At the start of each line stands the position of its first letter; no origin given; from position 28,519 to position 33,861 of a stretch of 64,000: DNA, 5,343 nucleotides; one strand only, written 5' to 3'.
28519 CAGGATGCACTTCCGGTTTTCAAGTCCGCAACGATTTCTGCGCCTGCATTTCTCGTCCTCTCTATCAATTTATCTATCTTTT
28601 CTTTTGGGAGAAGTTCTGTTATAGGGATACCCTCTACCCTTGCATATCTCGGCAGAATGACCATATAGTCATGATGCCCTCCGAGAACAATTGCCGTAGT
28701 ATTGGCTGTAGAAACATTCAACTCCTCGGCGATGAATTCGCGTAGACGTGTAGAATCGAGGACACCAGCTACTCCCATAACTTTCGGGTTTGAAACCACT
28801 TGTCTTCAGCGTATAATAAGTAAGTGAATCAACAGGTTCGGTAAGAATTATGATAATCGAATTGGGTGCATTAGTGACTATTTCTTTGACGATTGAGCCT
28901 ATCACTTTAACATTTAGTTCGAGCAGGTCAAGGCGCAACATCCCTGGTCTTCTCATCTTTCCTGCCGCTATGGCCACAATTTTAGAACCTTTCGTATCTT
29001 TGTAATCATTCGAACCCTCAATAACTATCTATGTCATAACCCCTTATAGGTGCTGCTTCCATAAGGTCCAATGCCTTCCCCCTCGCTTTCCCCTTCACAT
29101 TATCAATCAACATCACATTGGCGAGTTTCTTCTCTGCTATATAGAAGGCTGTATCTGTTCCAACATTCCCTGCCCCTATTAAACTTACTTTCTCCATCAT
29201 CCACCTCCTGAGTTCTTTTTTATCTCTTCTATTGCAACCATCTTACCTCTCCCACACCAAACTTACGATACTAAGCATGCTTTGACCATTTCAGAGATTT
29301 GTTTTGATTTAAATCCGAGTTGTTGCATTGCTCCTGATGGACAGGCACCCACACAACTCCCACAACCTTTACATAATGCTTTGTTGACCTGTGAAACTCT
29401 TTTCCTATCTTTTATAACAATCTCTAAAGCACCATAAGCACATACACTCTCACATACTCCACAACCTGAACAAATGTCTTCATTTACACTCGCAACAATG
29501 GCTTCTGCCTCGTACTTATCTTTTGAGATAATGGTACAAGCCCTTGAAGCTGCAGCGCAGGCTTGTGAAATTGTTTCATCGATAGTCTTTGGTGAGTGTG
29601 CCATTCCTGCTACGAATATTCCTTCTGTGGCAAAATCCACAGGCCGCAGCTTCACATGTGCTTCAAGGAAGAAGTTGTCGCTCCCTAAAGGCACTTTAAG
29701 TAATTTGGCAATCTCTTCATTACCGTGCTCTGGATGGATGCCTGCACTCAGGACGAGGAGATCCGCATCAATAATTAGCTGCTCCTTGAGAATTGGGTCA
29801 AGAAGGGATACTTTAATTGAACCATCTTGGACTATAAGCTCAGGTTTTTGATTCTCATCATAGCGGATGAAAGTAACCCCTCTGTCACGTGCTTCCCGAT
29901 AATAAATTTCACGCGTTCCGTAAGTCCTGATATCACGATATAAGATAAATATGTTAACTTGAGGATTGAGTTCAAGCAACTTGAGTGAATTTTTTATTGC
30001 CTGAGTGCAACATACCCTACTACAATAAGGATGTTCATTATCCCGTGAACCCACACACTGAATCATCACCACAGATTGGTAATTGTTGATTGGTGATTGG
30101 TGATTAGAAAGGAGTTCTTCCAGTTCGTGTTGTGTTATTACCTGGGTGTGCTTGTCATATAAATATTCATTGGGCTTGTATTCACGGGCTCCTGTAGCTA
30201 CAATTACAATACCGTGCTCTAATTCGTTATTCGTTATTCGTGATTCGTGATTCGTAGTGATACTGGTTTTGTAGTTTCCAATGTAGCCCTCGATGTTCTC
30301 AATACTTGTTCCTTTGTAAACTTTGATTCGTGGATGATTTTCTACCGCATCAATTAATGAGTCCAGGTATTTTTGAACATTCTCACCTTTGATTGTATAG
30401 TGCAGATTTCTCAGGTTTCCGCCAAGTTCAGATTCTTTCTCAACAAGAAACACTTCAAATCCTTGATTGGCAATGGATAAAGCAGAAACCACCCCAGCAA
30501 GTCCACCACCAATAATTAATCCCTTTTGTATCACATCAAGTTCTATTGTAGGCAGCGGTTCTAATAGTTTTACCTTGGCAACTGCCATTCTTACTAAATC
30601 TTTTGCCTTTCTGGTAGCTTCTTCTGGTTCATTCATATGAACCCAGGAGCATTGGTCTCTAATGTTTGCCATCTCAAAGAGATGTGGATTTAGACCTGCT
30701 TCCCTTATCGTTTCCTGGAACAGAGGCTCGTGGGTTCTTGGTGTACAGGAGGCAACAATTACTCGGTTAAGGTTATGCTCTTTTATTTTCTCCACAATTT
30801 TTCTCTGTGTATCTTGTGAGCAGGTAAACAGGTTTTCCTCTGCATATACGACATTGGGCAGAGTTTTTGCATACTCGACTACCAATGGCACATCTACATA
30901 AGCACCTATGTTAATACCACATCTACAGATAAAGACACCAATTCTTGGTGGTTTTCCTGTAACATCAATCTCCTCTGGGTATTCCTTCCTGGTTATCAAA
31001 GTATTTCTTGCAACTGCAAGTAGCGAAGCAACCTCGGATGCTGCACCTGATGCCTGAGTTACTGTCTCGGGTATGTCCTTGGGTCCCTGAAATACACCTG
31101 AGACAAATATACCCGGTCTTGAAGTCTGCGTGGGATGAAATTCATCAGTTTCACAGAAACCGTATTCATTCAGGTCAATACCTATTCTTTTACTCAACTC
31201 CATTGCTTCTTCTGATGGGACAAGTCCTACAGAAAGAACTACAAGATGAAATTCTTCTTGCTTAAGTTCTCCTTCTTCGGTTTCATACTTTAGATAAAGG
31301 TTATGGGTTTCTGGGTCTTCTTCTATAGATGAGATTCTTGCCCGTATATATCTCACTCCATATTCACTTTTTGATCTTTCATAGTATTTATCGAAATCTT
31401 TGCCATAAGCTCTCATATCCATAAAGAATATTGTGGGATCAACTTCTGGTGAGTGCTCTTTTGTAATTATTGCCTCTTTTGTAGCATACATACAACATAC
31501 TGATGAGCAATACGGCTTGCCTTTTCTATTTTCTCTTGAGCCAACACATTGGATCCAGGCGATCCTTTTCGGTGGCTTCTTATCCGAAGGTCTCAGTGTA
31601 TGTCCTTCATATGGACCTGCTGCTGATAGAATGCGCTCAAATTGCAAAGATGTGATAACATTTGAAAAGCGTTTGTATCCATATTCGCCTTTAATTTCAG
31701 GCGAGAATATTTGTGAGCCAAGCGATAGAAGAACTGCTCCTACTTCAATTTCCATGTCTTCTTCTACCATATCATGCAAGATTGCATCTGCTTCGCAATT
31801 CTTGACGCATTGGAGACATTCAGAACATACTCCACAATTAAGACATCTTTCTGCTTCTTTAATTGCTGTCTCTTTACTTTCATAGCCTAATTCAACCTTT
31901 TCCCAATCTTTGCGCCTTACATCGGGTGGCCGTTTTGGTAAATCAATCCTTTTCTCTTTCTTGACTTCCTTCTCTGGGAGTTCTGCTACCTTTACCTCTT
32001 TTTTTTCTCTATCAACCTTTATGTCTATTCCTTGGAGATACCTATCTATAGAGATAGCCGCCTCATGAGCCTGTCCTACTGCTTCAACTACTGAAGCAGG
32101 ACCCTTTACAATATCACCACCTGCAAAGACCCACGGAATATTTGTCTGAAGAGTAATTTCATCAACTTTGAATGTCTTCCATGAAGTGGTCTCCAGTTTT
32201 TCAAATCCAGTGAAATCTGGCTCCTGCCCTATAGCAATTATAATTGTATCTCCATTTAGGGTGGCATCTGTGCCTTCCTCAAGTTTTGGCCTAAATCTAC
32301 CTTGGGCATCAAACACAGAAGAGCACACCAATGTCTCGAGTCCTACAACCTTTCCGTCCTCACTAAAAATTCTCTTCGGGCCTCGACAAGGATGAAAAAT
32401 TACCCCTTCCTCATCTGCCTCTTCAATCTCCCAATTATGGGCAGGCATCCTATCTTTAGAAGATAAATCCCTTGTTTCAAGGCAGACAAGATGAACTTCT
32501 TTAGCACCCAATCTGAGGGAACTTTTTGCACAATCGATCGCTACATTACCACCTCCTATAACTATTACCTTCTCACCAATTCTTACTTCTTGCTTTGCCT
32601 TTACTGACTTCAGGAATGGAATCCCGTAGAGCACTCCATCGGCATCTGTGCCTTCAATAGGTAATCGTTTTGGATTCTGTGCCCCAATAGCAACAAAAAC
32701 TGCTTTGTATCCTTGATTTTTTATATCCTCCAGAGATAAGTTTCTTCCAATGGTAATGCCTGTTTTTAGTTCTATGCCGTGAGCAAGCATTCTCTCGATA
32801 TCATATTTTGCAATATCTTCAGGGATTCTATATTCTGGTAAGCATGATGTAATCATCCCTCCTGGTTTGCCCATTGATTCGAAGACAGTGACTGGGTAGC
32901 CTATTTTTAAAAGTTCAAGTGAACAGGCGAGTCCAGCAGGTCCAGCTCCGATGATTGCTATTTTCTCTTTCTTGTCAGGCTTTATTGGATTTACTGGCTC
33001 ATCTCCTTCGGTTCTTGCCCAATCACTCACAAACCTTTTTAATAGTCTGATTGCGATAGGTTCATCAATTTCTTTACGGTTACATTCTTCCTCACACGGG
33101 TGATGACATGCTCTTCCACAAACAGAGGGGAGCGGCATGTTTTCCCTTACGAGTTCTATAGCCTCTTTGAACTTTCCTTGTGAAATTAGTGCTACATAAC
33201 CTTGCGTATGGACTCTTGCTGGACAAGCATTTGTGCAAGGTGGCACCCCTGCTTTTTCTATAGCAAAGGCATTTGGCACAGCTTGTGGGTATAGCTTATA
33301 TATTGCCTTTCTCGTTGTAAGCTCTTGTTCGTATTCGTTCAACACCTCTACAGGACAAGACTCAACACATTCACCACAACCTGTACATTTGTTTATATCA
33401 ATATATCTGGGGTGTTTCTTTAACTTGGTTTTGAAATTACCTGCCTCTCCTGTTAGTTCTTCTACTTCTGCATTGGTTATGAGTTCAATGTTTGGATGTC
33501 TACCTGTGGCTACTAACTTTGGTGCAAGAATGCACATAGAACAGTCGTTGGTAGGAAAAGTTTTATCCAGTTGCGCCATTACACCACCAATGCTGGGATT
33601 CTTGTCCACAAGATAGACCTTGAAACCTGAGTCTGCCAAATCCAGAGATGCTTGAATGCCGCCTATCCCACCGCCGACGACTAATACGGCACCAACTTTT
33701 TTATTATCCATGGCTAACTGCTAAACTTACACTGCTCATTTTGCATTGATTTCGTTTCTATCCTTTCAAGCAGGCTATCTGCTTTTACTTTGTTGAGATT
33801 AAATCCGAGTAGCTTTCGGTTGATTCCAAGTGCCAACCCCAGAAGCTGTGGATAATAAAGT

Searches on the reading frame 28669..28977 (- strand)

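Call 81: search_protein_families(library=pfam, proteins=[window:28669-28977:-], max_evalue=0.001)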
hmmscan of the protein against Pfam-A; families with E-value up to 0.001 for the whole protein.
window:28669-28977:- (102 aa): 1 family
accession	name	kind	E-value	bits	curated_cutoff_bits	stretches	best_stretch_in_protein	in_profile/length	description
PF00056.29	Ldh_1_N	-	3.9e-16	59.8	27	1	3-65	75-137/141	lactate/malate dehydrogenase, NAD binding domain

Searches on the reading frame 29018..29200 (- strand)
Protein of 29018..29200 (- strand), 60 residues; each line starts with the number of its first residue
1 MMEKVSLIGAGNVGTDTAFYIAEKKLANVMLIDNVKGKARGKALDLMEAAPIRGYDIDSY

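Call 81: search_protein_families(library=pfam, proteins=[window:29018-29200:-], max_evalue=0.001)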
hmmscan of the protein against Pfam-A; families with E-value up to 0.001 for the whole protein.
window:29018-29200:- (60 aa): 1 family
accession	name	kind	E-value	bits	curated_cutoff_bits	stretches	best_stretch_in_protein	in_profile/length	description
PF00056.29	Ldh_1_N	-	1.7e-08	35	27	1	4-52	2-52/141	lactate/malate dehydrogenase, NAD binding domain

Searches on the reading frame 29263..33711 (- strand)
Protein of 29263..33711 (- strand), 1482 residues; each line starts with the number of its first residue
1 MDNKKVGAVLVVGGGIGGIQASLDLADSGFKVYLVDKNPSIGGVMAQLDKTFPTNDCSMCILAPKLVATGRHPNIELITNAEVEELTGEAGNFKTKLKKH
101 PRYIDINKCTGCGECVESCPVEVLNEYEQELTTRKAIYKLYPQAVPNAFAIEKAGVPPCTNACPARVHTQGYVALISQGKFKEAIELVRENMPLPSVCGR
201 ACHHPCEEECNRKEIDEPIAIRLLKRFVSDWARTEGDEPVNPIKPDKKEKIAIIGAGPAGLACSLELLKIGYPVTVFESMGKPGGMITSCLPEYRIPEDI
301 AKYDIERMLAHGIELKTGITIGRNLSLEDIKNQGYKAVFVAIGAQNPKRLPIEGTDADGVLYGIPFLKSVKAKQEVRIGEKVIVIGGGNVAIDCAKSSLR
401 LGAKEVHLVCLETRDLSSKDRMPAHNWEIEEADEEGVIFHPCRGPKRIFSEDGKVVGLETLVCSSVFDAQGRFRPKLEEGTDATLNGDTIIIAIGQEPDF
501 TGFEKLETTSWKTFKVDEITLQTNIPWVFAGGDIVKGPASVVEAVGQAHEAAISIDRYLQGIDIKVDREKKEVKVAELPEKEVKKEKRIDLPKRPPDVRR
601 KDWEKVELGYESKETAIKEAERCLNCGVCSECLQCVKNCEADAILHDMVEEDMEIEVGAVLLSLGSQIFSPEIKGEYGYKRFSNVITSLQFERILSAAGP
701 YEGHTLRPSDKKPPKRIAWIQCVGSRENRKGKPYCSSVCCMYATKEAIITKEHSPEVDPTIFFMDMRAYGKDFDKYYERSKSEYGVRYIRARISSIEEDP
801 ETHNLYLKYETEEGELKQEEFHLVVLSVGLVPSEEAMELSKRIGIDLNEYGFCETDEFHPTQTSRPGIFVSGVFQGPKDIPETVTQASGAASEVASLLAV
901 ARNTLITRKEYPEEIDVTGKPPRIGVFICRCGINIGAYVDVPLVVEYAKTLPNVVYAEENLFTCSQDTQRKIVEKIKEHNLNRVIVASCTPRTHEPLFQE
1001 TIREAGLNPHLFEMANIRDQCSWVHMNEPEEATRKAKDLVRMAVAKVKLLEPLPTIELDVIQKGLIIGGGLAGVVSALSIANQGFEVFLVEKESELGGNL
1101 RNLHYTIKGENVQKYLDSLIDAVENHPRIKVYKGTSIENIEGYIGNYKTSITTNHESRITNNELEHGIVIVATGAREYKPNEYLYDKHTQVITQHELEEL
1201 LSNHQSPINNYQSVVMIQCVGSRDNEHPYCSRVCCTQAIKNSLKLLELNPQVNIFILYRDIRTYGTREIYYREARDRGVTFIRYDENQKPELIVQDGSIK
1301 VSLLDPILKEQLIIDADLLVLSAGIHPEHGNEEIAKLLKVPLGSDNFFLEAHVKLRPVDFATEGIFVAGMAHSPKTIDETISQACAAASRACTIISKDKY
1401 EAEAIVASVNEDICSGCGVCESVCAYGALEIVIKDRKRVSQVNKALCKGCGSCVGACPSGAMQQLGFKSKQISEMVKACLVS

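Call 3: search_protein_families(library=pfam, proteins=[window:29263-33711:-], max_evalue=0.01)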
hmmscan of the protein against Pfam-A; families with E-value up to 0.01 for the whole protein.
window:29263-33711:- (1482 aa): 30 families (the best 25 are shown)
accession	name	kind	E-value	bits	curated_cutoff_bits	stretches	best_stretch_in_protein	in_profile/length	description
PF07992.20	Pyr_redox_2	-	9.1e-66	222.7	26.1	4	250-548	2-291/291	Pyridine nucleotide-disulphide oxidoreductase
PF13450.12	NAD_binding_8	-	7.7e-24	84.2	21.9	3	1066-1120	1-52/68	NAD(P)-binding Rossmann-like domain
PF12831.13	FAD_oxidored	-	9.9e-23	81.5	27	3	9-46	2-39/416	FAD dependent oxidoreductase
PF14691.11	Fer4_20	-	1.5e-21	76.7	25.8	2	155-235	28-111/113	Dihydroprymidine dehydrogenase domain II, 4Fe-4S cluster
PF13738.12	Pyr_redox_3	-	1e-20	74.7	30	3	336-532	126-305/305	Pyridine nucleotide-disulphide oxidoreductase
PF00070.33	Pyr_redox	-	1.6e-17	64.2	22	1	381-459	1-78/82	Pyridine nucleotide-disulphide oxidoreductase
PF01266.30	DAO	-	3.9e-15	56.7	27.9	2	1065-1098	3-37/353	FAD dependent oxidoreductase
PF00890.30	FAD_binding_2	-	5e-15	56.1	20.4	2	1065-1100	3-38/414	FAD binding domain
PF00037.32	Fer4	-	1.3e-14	53.7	21.1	3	103-124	2-23/24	4Fe-4S binding domain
PF01134.28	GIDA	-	2.7e-12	46.9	22.1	0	1066-1094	4-32/391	Glucose inhibited division protein A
PF03486.20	HI0933_like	-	3.2e-12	46.9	50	2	250-285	2-37/244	HI0933-like protein Rossmann domain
PF13187.11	Fer4_9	-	1.1e-11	45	27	2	1414-1462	2-52/52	4Fe-4S dicluster domain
PF12838.12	Fer4_7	-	1.4e-09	38.7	27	2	1414-1461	2-52/52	4Fe-4S dicluster domain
PF12837.12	Fer4_6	-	3.4e-09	36.7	25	3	104-124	4-24/24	4Fe-4S binding domain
PF14697.11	Fer4_21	-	7.7e-09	36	35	2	1407-1461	1-56/59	4Fe-4S dicluster domain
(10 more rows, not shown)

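Call 4: search_protein_families(library=ncbifam, proteins=[window:29263-33711:-], max_evalue=0.01)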
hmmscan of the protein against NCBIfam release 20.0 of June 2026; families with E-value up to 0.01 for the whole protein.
window:29263-33711:- (1482 aa): 204 families (the best 25 are shown)
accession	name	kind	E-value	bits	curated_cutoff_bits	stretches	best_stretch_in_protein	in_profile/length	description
NF040770.1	hetero_SS_HdrA2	exception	0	1020.6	1100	4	618-900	285-562/777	CoB-CoM heterodisulfide reductase HdrA2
NF041778.1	hetero_SS_HdrA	equivalog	6.7e-219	728.6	1400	4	1162-1476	324-647/771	ferredoxin:CoB-CoM heterodisulfide reductase subunit HdrA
NF041891.1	hdrA_Methbact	equivalog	7.8e-218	725.4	1300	4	1162-1480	311-636/762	ferredoxin:CoB-CoM heterodisulfide reductase subunit HdrA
NF009410.0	PRK12771.1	subfamily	3e-158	527.9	516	3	151-657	42-542/566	NAD(P)-binding protein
NF009454.0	PRK12814.1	equivalog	3.2e-116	389.3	916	1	157-636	102-581/657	putative NADPH-dependent glutamate synthase small subunit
NF010590.0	PRK13984.1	equivalog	8.2e-112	374.3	946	2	159-560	198-607/611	putative oxidoreductase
NF009414.0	PRK12778.1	equivalog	1.7e-101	340.7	1103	2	153-560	333-750/752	bifunctional dihydroorotate dehydrogenase B NAD binding subunit/NADPH-dependent glutamate synthase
TIGR01316.1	gltA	equivalog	2.7e-101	339.6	471.75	2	157-559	36-449/449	NADPH-dependent glutamate synthase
TIGR03315.1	Se_ygfK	equivalog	2.5e-98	329.8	835.3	1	132-638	420-899/1012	putative selenate reductase subunit YgfK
TIGR01318.1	gltD_gamma_fam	subfamily_domain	1.1e-75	255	482.95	1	152-560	43-466/467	glutamate synthase, small subunit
TIGR01317.1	GOGAT_sm_gam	subfamily_domain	8.2e-67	226.1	447.7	1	154-561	47-480/485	glutamate synthase small subunit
NF045663.1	diclust_near_Sec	equivalog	2.4e-66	224.3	530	4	156-355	17-209/759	pyridine nucleotide-disulfide oxidoreductase/dicluster-binding protein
NF009413.0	PRK12775.1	equivalog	1.9e-65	221.3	1895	2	156-560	338-755/1006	putative trifunctional 2-polyprenylphenol hydroxylase/glutamate synthase subunit beta/ferritin domain-containing protein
NF009409.0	PRK12770.1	subfamily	4.8e-62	210.1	343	2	244-561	14-352/360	putative glutamate synthase subunit beta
NF009408.0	PRK12769.1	equivalog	9.5e-60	202.4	1003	1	159-560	236-652/659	formate-dependent uric acid utilization protein AegA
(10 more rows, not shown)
